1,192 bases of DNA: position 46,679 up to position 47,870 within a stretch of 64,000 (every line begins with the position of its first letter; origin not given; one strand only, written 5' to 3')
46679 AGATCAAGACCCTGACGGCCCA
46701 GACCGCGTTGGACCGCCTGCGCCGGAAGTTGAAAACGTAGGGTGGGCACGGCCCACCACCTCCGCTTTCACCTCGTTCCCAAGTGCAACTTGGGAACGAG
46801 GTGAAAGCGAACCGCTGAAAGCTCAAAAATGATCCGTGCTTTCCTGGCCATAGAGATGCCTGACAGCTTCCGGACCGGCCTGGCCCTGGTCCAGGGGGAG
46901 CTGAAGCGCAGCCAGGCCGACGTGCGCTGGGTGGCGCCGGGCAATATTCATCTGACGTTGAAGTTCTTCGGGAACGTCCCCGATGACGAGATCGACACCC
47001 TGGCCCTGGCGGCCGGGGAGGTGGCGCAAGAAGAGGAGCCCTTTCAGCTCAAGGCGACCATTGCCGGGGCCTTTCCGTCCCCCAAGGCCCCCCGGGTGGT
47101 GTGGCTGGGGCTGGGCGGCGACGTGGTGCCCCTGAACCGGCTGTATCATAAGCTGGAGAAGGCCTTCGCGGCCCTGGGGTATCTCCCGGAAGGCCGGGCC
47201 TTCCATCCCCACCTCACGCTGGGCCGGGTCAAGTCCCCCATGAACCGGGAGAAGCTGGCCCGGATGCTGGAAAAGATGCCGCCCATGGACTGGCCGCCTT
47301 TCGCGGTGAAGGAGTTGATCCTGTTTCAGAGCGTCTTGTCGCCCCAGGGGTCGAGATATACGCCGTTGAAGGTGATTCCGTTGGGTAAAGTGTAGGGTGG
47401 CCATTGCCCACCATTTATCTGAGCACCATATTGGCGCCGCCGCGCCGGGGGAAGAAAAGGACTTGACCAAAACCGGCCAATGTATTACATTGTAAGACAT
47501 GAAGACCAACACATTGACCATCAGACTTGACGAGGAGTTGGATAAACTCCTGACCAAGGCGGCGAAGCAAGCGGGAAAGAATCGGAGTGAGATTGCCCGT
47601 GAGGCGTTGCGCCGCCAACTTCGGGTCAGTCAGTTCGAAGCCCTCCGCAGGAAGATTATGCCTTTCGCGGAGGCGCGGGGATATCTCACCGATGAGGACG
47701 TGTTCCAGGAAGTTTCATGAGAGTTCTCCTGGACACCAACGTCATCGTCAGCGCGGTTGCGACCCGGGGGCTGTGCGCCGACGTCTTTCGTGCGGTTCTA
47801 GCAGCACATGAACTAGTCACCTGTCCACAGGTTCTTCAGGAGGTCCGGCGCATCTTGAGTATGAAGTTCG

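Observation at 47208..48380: RHH-PIN toxin-antitoxin cassette bracketed by a diverged direct duplication of the thpR 3' end, with no integrase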

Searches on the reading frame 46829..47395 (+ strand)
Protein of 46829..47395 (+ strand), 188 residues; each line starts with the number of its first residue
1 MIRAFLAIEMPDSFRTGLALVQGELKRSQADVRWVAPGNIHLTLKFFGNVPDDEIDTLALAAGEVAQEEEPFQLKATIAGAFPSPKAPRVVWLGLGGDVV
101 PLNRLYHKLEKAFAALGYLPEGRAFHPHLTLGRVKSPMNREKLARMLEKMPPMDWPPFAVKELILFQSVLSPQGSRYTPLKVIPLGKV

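Call 7: search_protein_families(library=pfam, proteins=[window:46829-47395:+], max_evalue=0.01)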
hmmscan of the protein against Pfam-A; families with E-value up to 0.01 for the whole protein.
window:46829-47395:+ (188 aa): 2 families
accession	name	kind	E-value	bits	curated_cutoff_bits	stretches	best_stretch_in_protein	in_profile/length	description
PF02834.22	LigT_PEase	-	7.9e-29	100.1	23.3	2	8-92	1-87/87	LigT like Phosphoesterase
PF13563.12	2_5_RNA_ligase2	-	1.7e-13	51.3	27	1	40-164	26-144/152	2'-5' RNA ligase superfamily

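Call 8: find_related_loci(query=window:46829-47392:+, collection=genome_contigs, flank=6000)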
Query window:46829-47392:+ (188 aa) in genome_contigs; peptide patterns used: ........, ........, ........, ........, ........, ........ (x = any residue, [..] = any of these).
125 stretches matched a pattern; 16 encode a relative of the query (tblastn E <= 1e-3); 16 distinct loci.
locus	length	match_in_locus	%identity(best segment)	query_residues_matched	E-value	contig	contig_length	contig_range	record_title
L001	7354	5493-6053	84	1-187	1e-104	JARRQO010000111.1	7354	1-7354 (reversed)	MAG: Deltaproteobacteria bacterium isolate Spart_204_MAG scaffold_7329, whole genome shotgun sequence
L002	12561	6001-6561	83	1-187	3e-102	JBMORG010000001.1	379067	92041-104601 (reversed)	MAG: Thermodesulfobacteriota bacterium isolate Betzabe_MAG174 MAG174_1, whole genome shotgun sequence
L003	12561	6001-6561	79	1-187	5e-95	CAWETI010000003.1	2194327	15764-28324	MAG: uncultured delta proteobacterium isolate MFD01476.bin.2.41 genome assembly, contig: contig_21928, whole genome shot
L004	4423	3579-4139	82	1-187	4e-94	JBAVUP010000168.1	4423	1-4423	MAG: Desulfobaccales bacterium isolate MFD02222_ilm_asm_bin18 k127_18480, whole genome shotgun sequence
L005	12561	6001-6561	72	1-187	1e-92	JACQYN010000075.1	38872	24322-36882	MAG: Deltaproteobacteria bacterium isolate NC_groundwater_1542_Pr4_S-0.65um_58_23 SR1-18-Sp65_coassembly_scaffold_17459,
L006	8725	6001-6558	79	1-186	2e-92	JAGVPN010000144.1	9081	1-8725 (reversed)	MAG: Syntrophobacterales bacterium isolate DeMMO3_32 c_000000043840, whole genome shotgun sequence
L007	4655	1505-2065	73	1-187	3e-92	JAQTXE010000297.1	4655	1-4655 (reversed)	MAG: Syntrophales bacterium isolate STC_127 NODE_56358_length_4655_cov_2.928666_Sandtown_C, whole genome shotgun sequenc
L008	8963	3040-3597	78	1-186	5e-92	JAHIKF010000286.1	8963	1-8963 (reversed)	MAG: Proteobacteria bacterium isolate KR13_N1.mb.39 KR13_N1.mb.39_k141_140677, whole genome shotgun sequence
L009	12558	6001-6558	79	1-186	9e-90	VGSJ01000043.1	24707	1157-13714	MAG: Deltaproteobacteria bacterium isolate K_DeepCast_150m_m2_098 K_DeepCast_150m_m2_098_Ga0194126_10003512, whole genom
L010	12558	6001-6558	80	1-186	2e-89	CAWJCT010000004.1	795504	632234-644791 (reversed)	MAG: uncultured delta proteobacterium isolate MFD04944.bin.2.60 genome assembly, contig: contig_59854, whole genome shot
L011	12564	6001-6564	71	1-188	3e-90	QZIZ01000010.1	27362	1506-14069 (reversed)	MAG: Deltaproteobacteria bacterium isolate SURF_52 Ga0104751_1002625, whole genome shotgun sequence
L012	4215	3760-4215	72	1-152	3e-72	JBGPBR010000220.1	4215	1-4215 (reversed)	MAG: Desulfobaccia bacterium isolate OBJ_0618_130150_100 k141_1655489_length_4215_cov_17.0000, whole genome shotgun sequ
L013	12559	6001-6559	79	1-186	1e-71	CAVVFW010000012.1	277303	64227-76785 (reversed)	MAG: uncultured delta proteobacterium isolate MFD01721.bin.1.156 genome assembly, contig: contig_23432, whole genome sho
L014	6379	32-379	84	71-186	4e-62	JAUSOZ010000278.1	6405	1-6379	MAG: Deltaproteobacteria bacterium isolate E21_metabat.bin.24 E21_k141_40979, whole genome shotgun sequence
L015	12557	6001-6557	82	1-186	2e-54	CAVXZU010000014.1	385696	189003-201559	MAG: uncultured delta proteobacterium isolate MFD02923.bin.2.45 genome assembly, contig: contig_24597, whole genome shot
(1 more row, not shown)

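Call 9: find_encoding_contigs(protein=window:46829-47392:+, flank=6000, max_places=10)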
Protein window:46829-47392:+ (188 aa): 1 contig read that carries it; 1 place shown.
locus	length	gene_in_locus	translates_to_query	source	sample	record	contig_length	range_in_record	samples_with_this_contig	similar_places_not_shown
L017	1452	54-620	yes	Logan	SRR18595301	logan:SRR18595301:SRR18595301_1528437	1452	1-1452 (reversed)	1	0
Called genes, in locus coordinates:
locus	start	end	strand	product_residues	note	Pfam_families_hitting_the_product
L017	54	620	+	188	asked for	PF02834:LigT_PEase, PF13563:2_5_RNA_ligase2, PF02834:LigT_PEase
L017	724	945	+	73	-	PF19807:DUF6290 (weak), PF01402:RHH_1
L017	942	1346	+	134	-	PF01850:PIN (weak), PF13470:PIN_3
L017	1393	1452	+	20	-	?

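Call 30: find_homologous_proteins(query=window:46829-47392:+, max_evalue=1e-40)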
Query window:46829-47392:+ (188 aa): 619 proteins with E <= 1e-40 among 3441 candidates; the best 120 are listed.
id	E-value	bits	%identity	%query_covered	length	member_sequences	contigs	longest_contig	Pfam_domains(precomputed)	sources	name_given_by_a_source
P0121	3.7e-116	403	96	100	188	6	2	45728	PF02834.23,PF13563.13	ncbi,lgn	-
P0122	1.2e-104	366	87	99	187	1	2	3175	PF02834.23,PF13563.13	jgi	jgi:2'-5' RNA ligase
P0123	1.9e-104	365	88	99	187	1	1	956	PF02834.23,PF13563.13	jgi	jgi:2'-5' RNA ligase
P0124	1.5e-103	362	86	98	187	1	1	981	PF02834.23,PF13563.13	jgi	jgi:2'-5' RNA ligase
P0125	3.4e-103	361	86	99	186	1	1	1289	PF02834.23,PF13563.13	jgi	jgi:RNA 2',3'-cyclic 3'-phosphodiesterase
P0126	7.3e-103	360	87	99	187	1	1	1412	PF02834.23,PF13563.13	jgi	-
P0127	1.8e-102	359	87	99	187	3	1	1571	PF02834.23,PF13563.13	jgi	jgi:2'-5' RNA ligase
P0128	7.1e-102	357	84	99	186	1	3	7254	PF02834.23,PF13563.13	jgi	jgi:2'-5' RNA ligase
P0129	1.6e-101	356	86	99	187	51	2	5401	PF02834.23,PF13563.13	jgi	jgi:2'-5' RNA ligase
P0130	1.9e-100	352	84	99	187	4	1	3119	PF02834.23,PF13563.13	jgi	-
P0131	2.6e-100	352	86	99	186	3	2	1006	PF02834.23,PF13563.13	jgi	jgi:2'-5' RNA ligase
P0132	2.6e-100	352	87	98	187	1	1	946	PF02834.23,PF13563.13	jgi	jgi:2'-5' RNA ligase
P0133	3.4e-100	351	86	99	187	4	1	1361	PF02834.23,PF13563.13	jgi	jgi:RNA 2',3'-cyclic 3'-phosphodiesterase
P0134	4.8e-100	351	83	99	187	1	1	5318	PF02834.23,PF13563.13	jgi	jgi:RNA 2',3'-cyclic 3'-phosphodiesterase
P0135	1.1e-99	350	85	99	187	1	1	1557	PF02834.23,PF13563.13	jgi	jgi:2'-5' RNA ligase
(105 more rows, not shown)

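Call 31: find_encoding_contigs(protein=P0121, flank=6000, max_places=6)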
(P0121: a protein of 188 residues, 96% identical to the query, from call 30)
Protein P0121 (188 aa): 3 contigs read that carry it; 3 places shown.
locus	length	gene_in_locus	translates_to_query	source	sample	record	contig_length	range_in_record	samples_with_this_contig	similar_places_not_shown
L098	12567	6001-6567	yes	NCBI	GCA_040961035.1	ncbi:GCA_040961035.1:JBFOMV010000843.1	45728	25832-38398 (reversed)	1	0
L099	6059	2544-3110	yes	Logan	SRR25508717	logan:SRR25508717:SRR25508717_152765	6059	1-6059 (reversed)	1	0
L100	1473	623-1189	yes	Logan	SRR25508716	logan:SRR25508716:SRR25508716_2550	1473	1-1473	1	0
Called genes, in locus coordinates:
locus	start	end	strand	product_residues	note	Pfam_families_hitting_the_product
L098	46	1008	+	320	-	PF00586:AIRS, PF02769:AIRS_C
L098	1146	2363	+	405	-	PF00579:tRNA-synt_1b, PF22421:SYY_C-terminal (weak), PF01479:S4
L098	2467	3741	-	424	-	PF01743:PolyA_pol, PF12627:PolyA_pol_RNAbd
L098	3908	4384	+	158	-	PF04608:PgpA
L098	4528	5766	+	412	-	PF00994:MoCF_biosynth, PF18146:CinA_KH, PF02464:CinA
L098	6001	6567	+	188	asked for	PF02834:LigT_PEase, PF13563:2_5_RNA_ligase2, PF02834:LigT_PEase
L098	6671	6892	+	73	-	PF19807:DUF6290 (weak), PF01402:RHH_1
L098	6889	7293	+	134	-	PF01850:PIN (weak), PF13470:PIN_3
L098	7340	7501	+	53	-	-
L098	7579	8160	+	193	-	-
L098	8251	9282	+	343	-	PF00154:RecA_N, PF06745:ATPase (weak), PF08423:Rad51 (weak), PF27531:MT3502_N (weak), PF13479:AAA_24 (faint), PF21096:RecA_C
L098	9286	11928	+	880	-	PF01411:tRNA-synt_2c, PF07973:tRNA_SAD, PF02272:DHHA1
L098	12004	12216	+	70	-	PF15919:HicB_lk_antitox (weak)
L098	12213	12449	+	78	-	PF07927:HicA_toxin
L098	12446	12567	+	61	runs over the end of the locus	-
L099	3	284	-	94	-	?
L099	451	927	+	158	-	PF04608:PgpA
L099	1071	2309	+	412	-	PF00994:MoCF_biosynth, PF18146:CinA_KH, PF02464:CinA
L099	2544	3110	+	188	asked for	PF02834:LigT_PEase, PF13563:2_5_RNA_ligase2, PF02834:LigT_PEase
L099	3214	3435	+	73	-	PF19807:DUF6290 (weak), PF01402:RHH_1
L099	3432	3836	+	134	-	PF01850:PIN (weak), PF13470:PIN_3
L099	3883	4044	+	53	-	-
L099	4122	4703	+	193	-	-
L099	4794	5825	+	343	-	PF00154:RecA_N, PF06745:ATPase (weak), PF08423:Rad51 (weak), PF27531:MT3502_N (weak), PF13479:AAA_24 (faint), PF21096:RecA_C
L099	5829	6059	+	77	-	?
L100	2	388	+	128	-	?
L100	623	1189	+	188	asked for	PF02834:LigT_PEase, PF13563:2_5_RNA_ligase2, PF02834:LigT_PEase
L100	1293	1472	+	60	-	?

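Call 32: list_cluster_members(proteins=[P0121])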
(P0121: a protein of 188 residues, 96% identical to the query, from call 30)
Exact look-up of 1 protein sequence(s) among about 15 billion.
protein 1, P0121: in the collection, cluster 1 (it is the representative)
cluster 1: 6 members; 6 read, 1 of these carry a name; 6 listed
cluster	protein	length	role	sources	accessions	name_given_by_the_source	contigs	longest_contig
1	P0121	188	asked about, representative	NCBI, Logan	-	-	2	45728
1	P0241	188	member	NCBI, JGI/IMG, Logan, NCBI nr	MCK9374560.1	MAG: RNA 2',3'-cyclic phosphodiesterase [Syntrophobacterales bacterium] | 2'-5' RNA ligase | RNA 2',3'-cyclic phosphodiesterase [Syntrophobacterales bacterium]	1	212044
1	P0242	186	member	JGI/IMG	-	-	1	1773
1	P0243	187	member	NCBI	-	-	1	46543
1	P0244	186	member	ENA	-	-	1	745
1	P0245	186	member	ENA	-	-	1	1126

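Call 43: search_protein_families(library=ncbifam, proteins=[window:46829-47395:+], max_evalue=0.001)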
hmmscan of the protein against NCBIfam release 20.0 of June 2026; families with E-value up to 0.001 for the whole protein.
window:46829-47395:+ (188 aa): 3 families
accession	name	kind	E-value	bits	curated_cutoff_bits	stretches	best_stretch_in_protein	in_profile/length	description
TIGR02258.1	2_5_ligase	equivalog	9.9e-46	155.9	65.7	1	2-185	1-180/180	RNA 2',3'-cyclic phosphodiesterase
NF011704.0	PRK15124.1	equivalog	2.3e-17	63.5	184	1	3-185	6-174/176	RNA 2',3'-cyclic phosphodiesterase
NF010223.0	PRK13679.1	equivalog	0.00011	22.2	129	1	41-135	34-122/170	hypothetical protein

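Call 44: find_encoding_contigs(protein=P0243, flank=5000, max_places=3)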
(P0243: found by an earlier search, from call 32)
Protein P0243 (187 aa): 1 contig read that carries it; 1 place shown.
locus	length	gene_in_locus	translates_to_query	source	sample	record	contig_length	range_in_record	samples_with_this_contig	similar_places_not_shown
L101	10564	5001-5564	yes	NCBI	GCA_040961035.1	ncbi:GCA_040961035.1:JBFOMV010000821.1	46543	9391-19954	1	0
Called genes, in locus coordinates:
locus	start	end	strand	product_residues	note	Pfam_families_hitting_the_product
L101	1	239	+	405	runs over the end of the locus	PF00579:tRNA-synt_1b, PF22421:SYY_C-terminal (weak), PF01479:S4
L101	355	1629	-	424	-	PF01743:PolyA_pol, PF12627:PolyA_pol_RNAbd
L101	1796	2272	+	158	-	PF04608:PgpA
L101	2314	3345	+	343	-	PF20551:DUF6765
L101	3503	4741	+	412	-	PF00994:MoCF_biosynth, PF18146:CinA_KH, PF02464:CinA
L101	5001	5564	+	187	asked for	PF02834:LigT_PEase, PF13563:2_5_RNA_ligase2, PF02834:LigT_PEase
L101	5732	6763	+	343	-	PF00154:RecA_N, PF06745:ATPase (weak), PF08423:Rad51 (weak), PF27531:MT3502_N (weak), PF13479:AAA_24 (faint), PF21096:RecA_C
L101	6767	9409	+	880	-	PF01411:tRNA-synt_2c, PF07973:tRNA_SAD, PF02272:DHHA1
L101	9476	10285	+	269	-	PF08867:FRG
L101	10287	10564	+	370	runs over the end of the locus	PF03235:GmrSD_N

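Call 45: find_encoding_contigs(protein=P0242, flank=5000, max_places=3)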
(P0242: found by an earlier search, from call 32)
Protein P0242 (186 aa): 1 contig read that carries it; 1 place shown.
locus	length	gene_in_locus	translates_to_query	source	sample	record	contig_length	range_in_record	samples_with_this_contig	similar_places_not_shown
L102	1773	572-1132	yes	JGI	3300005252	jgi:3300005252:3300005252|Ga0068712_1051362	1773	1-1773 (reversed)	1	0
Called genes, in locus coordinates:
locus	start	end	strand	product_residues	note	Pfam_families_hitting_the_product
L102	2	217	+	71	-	?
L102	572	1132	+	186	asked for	PF02834:LigT_PEase, PF13563:2_5_RNA_ligase2, PF02834:LigT_PEase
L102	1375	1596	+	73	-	PF19807:DUF6290 (weak), PF01402:RHH_1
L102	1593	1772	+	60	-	?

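Call 50: find_encoding_contigs(protein=P0122, flank=4000, max_places=3)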
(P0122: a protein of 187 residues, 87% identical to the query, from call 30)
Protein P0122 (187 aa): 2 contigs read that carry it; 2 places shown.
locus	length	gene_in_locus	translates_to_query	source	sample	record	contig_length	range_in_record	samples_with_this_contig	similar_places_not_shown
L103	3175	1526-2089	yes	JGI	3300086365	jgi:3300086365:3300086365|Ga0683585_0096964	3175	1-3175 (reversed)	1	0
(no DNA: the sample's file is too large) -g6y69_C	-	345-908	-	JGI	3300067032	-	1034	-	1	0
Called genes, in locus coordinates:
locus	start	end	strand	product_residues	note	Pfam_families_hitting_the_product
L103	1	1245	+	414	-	?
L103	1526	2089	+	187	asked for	PF02834:LigT_PEase, PF13563:2_5_RNA_ligase2, PF02834:LigT_PEase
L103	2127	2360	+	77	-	-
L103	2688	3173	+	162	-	?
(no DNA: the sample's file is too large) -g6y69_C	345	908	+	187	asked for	PF02834:LigT_PEase, PF13563:2_5_RNA_ligase2, PF02834:LigT_PEase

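Call 51: find_encoding_contigs(protein=P0129, flank=4000, max_places=3)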
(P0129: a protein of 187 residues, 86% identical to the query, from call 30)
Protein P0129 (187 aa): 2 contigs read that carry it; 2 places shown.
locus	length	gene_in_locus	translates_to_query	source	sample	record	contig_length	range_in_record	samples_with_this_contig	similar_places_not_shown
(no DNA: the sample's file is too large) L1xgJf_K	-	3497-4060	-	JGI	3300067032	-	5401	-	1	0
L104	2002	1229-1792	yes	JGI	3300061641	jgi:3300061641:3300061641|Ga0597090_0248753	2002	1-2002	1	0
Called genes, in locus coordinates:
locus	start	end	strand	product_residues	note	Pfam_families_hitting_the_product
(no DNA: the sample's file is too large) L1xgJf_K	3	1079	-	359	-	?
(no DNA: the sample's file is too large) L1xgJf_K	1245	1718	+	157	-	PF04608:PgpA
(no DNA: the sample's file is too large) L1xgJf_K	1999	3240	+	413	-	PF00994:MoCF_biosynth, PF18146:CinA_KH, PF02464:CinA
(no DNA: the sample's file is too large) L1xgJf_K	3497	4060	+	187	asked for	PF02834:LigT_PEase, PF13563:2_5_RNA_ligase2, PF02834:LigT_PEase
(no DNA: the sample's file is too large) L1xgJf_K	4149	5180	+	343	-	PF00154:RecA_N, PF06745:ATPase (weak), PF08423:Rad51 (weak), PF27531:MT3502_N (weak), PF13479:AAA_24 (faint), PF21096:RecA_C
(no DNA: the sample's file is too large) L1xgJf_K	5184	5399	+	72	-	?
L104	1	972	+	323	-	PF18146:CinA_KH, PF02464:CinA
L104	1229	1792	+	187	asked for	PF02834:LigT_PEase, PF13563:2_5_RNA_ligase2, PF02834:LigT_PEase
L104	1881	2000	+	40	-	?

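Call 52: find_encoding_contigs(protein=P0127, flank=4000, max_places=3)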
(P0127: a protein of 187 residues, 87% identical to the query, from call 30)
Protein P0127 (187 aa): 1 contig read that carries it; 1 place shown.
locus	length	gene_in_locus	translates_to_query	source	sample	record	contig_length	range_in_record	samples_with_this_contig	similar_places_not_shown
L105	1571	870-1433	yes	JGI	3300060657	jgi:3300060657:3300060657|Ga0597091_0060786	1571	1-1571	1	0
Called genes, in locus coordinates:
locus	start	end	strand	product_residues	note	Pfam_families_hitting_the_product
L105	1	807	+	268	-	?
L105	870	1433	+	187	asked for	PF02834:LigT_PEase, PF13563:2_5_RNA_ligase2, PF02834:LigT_PEase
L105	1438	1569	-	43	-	?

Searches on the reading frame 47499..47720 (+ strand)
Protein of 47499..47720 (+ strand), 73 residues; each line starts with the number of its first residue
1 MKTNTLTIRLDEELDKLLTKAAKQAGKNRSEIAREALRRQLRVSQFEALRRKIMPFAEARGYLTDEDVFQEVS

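Call 7: search_protein_families(library=pfam, proteins=[window:47499-47720:+], max_evalue=0.01)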
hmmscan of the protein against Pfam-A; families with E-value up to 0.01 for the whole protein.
window:47499-47720:+ (73 aa): 3 families
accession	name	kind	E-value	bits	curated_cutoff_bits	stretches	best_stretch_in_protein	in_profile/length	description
PF01402.27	RHH_1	-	4e-09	36.5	20.5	1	6-41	2-37/39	Ribbon-helix-helix protein, copG family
PF19807.5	DUF6290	-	1.5e-05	25.6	27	1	5-38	3-36/72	Family of unknown function (DUF6290)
PF08681.18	TacA1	-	0.0035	17.7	21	1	6-31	2-27/80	Antitoxin TacA 1-like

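Call 43: search_protein_families(library=ncbifam, proteins=[window:47499-47720:+], max_evalue=0.001)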
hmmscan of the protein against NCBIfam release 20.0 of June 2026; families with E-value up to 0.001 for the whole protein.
window:47499-47720:+ (73 aa): 3 families
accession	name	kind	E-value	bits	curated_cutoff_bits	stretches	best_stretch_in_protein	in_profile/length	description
NF053762.1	aCcr1_fam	equivalog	8.9e-07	28.7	60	1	7-41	4-38/38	aCcr1 family cell cycle regulator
NF048017.1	antitoxin_RelB_like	equivalog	1.9e-05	24.8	50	1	9-41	1-33/70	type II toxin-antitoxin system RelB family antitoxin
NF002815.0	PRK02967.1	equivalog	0.00091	19.3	83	0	5-47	3-46/139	nickel-responsive transcriptional regulator NikR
